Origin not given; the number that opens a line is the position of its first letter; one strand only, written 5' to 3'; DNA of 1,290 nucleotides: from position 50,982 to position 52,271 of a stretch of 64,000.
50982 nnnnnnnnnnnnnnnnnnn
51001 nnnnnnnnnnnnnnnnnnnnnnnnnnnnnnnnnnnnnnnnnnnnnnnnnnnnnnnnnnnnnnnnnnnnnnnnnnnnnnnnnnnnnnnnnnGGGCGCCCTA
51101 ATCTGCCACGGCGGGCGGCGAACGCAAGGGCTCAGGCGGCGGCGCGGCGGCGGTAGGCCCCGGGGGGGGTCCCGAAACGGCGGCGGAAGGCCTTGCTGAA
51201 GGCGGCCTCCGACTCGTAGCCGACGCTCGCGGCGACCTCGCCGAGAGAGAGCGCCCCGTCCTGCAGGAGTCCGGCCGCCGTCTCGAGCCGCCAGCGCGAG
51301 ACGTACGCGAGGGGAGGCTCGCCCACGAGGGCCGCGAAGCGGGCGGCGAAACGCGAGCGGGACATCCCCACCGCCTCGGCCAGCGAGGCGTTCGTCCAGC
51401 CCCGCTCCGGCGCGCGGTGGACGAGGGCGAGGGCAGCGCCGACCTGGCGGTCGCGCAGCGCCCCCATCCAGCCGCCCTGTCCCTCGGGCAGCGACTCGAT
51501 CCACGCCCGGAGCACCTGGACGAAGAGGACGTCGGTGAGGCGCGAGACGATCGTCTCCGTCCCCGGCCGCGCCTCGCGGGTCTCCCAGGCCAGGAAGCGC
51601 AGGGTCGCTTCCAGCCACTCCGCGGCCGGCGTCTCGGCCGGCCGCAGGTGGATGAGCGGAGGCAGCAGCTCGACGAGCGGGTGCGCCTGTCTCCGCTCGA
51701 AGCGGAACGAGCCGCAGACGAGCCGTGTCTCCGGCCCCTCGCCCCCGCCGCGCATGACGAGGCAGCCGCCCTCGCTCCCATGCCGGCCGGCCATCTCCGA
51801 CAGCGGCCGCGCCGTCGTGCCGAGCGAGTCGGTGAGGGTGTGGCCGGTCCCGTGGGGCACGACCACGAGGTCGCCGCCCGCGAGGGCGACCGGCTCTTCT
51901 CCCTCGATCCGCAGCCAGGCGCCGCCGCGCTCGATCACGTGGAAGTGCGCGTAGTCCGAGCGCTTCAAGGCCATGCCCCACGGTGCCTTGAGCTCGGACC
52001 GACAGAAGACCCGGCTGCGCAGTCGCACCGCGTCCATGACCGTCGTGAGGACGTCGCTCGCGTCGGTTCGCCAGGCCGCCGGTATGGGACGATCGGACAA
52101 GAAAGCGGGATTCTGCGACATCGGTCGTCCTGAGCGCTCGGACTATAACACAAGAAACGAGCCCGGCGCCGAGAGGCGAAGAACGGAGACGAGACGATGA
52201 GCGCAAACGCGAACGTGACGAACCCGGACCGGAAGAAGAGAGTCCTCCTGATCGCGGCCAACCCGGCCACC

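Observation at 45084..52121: AraC-linked operon of fused MFS/spermidine-synthase, SagB-type tandem nitroreductase and secreted S9 peptidase with 4-bp overlaps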

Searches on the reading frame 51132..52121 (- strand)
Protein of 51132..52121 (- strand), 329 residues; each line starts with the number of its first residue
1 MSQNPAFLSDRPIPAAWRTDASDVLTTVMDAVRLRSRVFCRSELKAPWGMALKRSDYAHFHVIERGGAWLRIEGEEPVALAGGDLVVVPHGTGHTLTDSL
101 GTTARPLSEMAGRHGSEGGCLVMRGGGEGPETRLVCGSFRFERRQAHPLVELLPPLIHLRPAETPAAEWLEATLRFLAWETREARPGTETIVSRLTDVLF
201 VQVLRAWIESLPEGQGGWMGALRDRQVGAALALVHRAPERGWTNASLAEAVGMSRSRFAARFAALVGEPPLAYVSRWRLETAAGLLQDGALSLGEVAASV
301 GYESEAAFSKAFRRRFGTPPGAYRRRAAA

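Call 4: search_protein_families(library=pfam, proteins=[window:51132-52121:-], max_evalue=0.01)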
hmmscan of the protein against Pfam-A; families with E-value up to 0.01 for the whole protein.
window:51132-52121:- (329 aa): 4 families
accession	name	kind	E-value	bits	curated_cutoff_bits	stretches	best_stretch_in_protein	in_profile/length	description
PF12852.13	Cupin_6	-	5.5e-57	192.9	26.7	1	23-209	1-183/183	Cupin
PF12833.13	HTH_18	-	3.5e-23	82.1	33.6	1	247-326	1-80/80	Helix-turn-helix domain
PF00165.29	HTH_AraC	-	8.1e-11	42.2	26.6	1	289-325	7-42/42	Bacterial regulatory helix-turn-helix proteins, AraC family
PF02311.25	AraC_binding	-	0.0016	18.7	21.1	1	48-96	14-61/135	AraC-like ligand binding domain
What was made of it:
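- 51132..52121 (-): Cupin_6 + HTH_18 AraC-family regulator, 329 aa. It resembles RclR but scores below the RclR cut-off. Cupin_6 193 bits and HTH_18 82 bits (call 4).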

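Call 5: search_protein_families(library=ncbifam, proteins=[window:51132-52121:-], max_evalue=0.01)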
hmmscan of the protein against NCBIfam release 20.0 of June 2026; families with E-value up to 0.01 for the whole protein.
window:51132-52121:- (329 aa): 26 families (the best 25 are shown)
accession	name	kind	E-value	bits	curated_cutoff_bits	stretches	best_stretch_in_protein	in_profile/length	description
NF040475.1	chlor_reg_RclR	equivalog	1.2e-39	136.4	400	1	131-328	84-280/284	reactive chlorine-specific transcriptional regulator RclR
NF006902.0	PRK09393.1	equivalog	2.6e-16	59.7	425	1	225-327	220-322/327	transcriptional regulator FtrA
NF007860.0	PRK10572.1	equivalog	1.4e-11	43.8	208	1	223-327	181-285/292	arabinose operon transcriptional regulator AraC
NF049968.1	QhpR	equivalog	1.1e-10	41.2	250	1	233-324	194-284/284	AraC-like transcriptional regulator QhpR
NF052371.1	TransRegGbdRPseu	equivalog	4.5e-08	32.5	480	1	246-326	246-326/365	choline metabolism transcriptional regulator GbdR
NF012144.2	ramA_TF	equivalog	2.3e-07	31.2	180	1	247-326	27-106/108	RamA family antibiotic efflux transcriptional regulator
NF007243.0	PRK09685.1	equivalog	2.7e-07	30.3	199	1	243-327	217-302/303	transcriptional regulator FeaR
NF007584.0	PRK10219.1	equivalog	4e-07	30.3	174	1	249-326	29-106/107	superoxide response transcriptional regulator SoxS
NF049932.1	TranspRegBtr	equivalog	6.2e-07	28.3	900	1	243-326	182-265/531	bacillibactin transport transcriptional regulator Btr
NF011732.0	PRK15185.1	equivalog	1.1e-06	28.2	354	1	233-325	214-305/309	transcriptional regulator HilD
NF041533.1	trans_reg_TagK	equivalog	7.4e-06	25.9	270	1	245-328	26-108/178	transcriptional regulator TagK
NF041686.2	ant_diox_reg_AndR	equivalog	1.1e-05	25.3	350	1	219-322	211-316/321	anthranilate 1,2-dioxygenase regulatory protein AndR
NF047788.1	TransRegPocR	equivalog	1.4e-05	24.5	500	1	248-326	212-290/296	transcriptional regulator PocR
TIGR04094.1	adjacent_YSIRK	equivalog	2e-05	23.7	200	1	245-324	305-383/383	YSIRK-targeted surface antigen transcriptional regulator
NF010028.0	PRK13503.1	equivalog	5.5e-05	22.7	288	1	247-326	193-272/278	HTH-type transcriptional activator RhaS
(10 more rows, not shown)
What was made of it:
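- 51132..52121 (-): NF040475 RclR scores 136 bits against a cut-off of 400 (call 5).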

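Call 51: search_protein_families(library=padloc, proteins=[window:51132-52121:-], max_evalue=0.001)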
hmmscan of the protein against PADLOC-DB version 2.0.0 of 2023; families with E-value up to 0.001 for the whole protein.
window:51132-52121:- (329 aa): 0 families

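Call 56: find_homologous_proteins(query=window:51132-52121:-, max_evalue=1e-30)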
Query window:51132-52121:- (329 aa): 1717 proteins with E <= 1e-30 among 8000 candidates; the best 120 are listed.
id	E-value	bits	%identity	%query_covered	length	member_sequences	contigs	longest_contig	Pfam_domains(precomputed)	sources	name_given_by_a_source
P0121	8.0e-215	730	100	100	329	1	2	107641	PF12833.14,PF12852.14,PF00165.30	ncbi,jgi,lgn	jgi:AraC-like DNA-binding protein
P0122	8.7e-201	684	94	100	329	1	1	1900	PF12833.14,PF12852.14,PF00165.30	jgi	jgi:AraC-like DNA-binding protein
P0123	1.3e-200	683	94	100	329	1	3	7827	PF12833.14,PF12852.14,PF00165.30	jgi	jgi:AraC-like DNA-binding protein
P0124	4.1e-196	669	91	100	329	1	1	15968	PF12833.14,PF12852.14,PF00165.30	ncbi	-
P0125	4.6e-196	669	91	100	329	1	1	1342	PF12833.14,PF12852.14,PF00165.30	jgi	jgi:AraC-like DNA-binding protein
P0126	8.1e-196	668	91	100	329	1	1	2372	PF12833.14,PF12852.14,PF00165.30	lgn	-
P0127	2.2e-192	656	90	100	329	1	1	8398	PF12833.14,PF12852.14,PF00165.30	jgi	jgi:AraC-like DNA-binding protein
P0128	4.2e-192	655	89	100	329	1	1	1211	PF12833.14,PF12852.14,PF00165.30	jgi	-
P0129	5.5e-190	649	88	100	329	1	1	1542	PF12833.14,PF12852.14,PF00165.30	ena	-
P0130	6.5e-189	645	90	99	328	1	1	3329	PF12833.14,PF12852.14,PF00165.30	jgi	jgi:AraC-like DNA-binding protein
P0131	8.5e-189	645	88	100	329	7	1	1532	PF12833.14,PF12852.14,PF00165.30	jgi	jgi:AraC-like DNA-binding protein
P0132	3.0e-188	643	87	100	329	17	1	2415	PF12833.14,PF12852.14,PF00165.30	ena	-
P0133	4.4e-188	642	87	100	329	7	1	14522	PF12833.14,PF12852.14,PF00165.30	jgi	jgi:AraC-like DNA-binding protein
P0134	1.3e-187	641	89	99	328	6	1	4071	PF12833.14,PF12852.14,PF00165.30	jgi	jgi:AraC-like DNA-binding protein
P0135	1.6e-187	640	87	100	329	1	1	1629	PF12833.14,PF12852.14,PF00165.30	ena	-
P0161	2.2e-171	587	81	100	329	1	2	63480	PF12833.14,PF12852.14,PF00165.30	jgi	jgi:AraC-like DNA-binding protein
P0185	1.3e-146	506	71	100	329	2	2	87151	PF12833.14,PF12852.14,PF00165.30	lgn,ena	-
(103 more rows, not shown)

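Call 57: find_encoding_contigs(protein=P0133, flank=10000, max_places=1)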
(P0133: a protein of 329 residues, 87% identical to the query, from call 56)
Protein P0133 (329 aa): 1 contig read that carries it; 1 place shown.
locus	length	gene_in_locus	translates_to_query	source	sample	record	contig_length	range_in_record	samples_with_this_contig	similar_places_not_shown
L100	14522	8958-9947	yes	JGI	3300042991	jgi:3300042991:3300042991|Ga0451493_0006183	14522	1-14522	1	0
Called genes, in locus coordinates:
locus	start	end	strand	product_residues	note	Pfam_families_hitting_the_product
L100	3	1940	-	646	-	?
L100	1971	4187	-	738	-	PF01590:GAF, PF13185:GAF_2, PF13492:GAF_3 (weak), PF01590:GAF (weak), PF13185:GAF_2, PF00990:GGDEF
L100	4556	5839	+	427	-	PF00324:AA_permease, PF13520:AA_permease_2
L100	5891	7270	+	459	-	PF01212:Beta_elim_lyase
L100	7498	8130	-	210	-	PF03446:NAD_binding_2 (weak), PF03807:F420_oxidored, PF07991:KARI_N (weak)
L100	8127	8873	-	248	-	PF01965:DJ-1_PfpI, PF17124:ThiJ_like (weak)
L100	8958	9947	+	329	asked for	PF12852:Cupin_6, PF00165:HTH_AraC (faint), PF12833:HTH_18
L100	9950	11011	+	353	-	PF01208:URO-D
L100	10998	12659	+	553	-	PF00881:Nitroreductase (faint)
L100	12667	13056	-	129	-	PF01850:PIN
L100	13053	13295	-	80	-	PF02604:PhdYeFM_antitox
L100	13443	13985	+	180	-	PF07676:PD40 (faint)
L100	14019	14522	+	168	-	?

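Call 58: find_encoding_contigs(protein=P0161, flank=10000, max_places=1)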
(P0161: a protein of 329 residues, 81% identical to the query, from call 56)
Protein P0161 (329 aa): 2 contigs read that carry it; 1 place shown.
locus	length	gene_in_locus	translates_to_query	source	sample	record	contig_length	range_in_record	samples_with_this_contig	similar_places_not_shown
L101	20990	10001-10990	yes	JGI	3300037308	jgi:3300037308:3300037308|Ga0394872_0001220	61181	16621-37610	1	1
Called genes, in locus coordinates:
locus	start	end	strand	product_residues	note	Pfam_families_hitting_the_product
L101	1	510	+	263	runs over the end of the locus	PF01144:CoA_trans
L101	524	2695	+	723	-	PF02225:PA, PF04389:Peptidase_M28, PF04253:TFR_dimer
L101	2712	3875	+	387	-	PF03435:Sacchrp_dh_NADP, PF16653:Sacchrp_dh_C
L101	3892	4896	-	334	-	PF13489:Methyltransf_23, PF01209:Ubie_methyltran (weak), PF02353:CMAS (weak), PF08241:Methyltransf_11, PF08242:Methyltransf_12, PF13649:Methyltransf_25, PF13847:Methyltransf_31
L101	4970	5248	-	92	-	PF00076:RRM_1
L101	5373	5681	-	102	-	-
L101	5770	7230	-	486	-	PF00171:Aldedh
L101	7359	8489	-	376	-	PF06772:LtrA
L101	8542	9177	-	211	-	PF02558:ApbA (faint), PF03446:NAD_binding_2, PF03807:F420_oxidored, PF07991:KARI_N (weak), PF10727:Rossmann-like (weak), PF02153:PDH_N (weak)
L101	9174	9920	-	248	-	PF01965:DJ-1_PfpI, PF17124:ThiJ_like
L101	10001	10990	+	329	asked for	PF12852:Cupin_6, PF00165:HTH_AraC (faint), PF12833:HTH_18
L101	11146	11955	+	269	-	-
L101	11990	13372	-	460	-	-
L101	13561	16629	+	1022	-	PF12804:NTP_transf_3, PF01326:PPDK_N (faint), PF00391:PEP-utilizers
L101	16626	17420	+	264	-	PF00483:NTP_transferase, PF01128:IspD (weak), PF12804:NTP_transf_3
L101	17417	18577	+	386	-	-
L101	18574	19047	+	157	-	-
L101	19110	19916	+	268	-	PF00551:Formyl_trans_N (weak)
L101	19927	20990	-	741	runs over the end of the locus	PF00884:Sulfatase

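Call 59: find_encoding_contigs(protein=P0185, flank=10000, max_places=1)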
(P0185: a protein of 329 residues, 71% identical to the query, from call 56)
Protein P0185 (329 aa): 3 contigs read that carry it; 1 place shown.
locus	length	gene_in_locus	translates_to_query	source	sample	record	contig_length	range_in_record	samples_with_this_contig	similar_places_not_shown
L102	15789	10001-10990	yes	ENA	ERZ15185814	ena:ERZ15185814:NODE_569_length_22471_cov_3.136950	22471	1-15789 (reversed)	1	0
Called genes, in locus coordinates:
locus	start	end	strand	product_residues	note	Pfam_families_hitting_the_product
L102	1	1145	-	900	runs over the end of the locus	PF00330:Aconitase, PF00694:Aconitase_C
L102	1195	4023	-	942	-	PF01564:Spermine_synth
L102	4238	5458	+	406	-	PF01936:NYN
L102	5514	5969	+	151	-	-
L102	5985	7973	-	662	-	-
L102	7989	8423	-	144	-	PF01381:HTH_3 (weak)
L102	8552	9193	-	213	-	PF03446:NAD_binding_2, PF03807:F420_oxidored, PF02153:PDH_N (weak)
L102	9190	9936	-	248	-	PF01965:DJ-1_PfpI, PF17124:ThiJ_like (faint)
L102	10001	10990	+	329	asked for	PF12852:Cupin_6, PF00165:HTH_AraC (faint), PF12833:HTH_18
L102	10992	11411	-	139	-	PF00254:FKBP_C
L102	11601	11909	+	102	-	PF07862:Nif11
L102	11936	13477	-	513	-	PF00672:HAMP, PF07228:SpoIIE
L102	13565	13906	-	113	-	-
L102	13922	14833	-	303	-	PF00696:AA_kinase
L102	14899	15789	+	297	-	?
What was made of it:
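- The AraC cassette also occurs far from any SagB-like gene (L101, L102; calls 58, 59).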

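Call 75: search_protein_families(library=pfam, proteins=[L100:9950-11011:+], max_evalue=0.001)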
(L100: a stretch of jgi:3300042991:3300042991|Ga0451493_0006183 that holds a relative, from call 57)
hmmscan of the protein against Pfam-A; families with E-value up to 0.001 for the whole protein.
L100:9950-11011:+ (353 aa): 1 family
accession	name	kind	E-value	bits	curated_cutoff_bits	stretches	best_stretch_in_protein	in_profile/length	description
PF01208.23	URO-D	-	3.6e-23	82.6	23.9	1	109-348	103-345/346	Uroporphyrinogen decarboxylase (URO-D)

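Call 76: search_protein_families(library=ncbifam, proteins=[L100:9950-11011:+], max_evalue=0.001)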
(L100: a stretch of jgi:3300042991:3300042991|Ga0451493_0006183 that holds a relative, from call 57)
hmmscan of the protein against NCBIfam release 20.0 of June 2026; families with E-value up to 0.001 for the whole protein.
L100:9950-11011:+ (353 aa): 4 families
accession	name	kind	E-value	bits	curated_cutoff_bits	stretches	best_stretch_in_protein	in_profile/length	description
NF004889.0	PRK06252.1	subfamily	4.5e-16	58.8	244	1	136-350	138-337/340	methylcobalamin:coenzyme M methyltransferase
TIGR01463.1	mtaA_cmuA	subfamily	3e-14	53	235.4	1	136-348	137-337/340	MtaA/CmuA family methyltransferase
NF040654.1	MtaA_Meth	equivalog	2.9e-13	49.5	400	1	135-345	135-331/337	methylcobamide:CoM methyltransferase MtaA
NF041608.1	methylcob_mtaseMtbA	equivalog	3.1e-05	23.2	600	1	136-347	138-335/339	methylcobamide:CoM methyltransferase MtbA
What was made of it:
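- L100 has a URO-D/MtaA-like gene instead (calls 57, 76).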
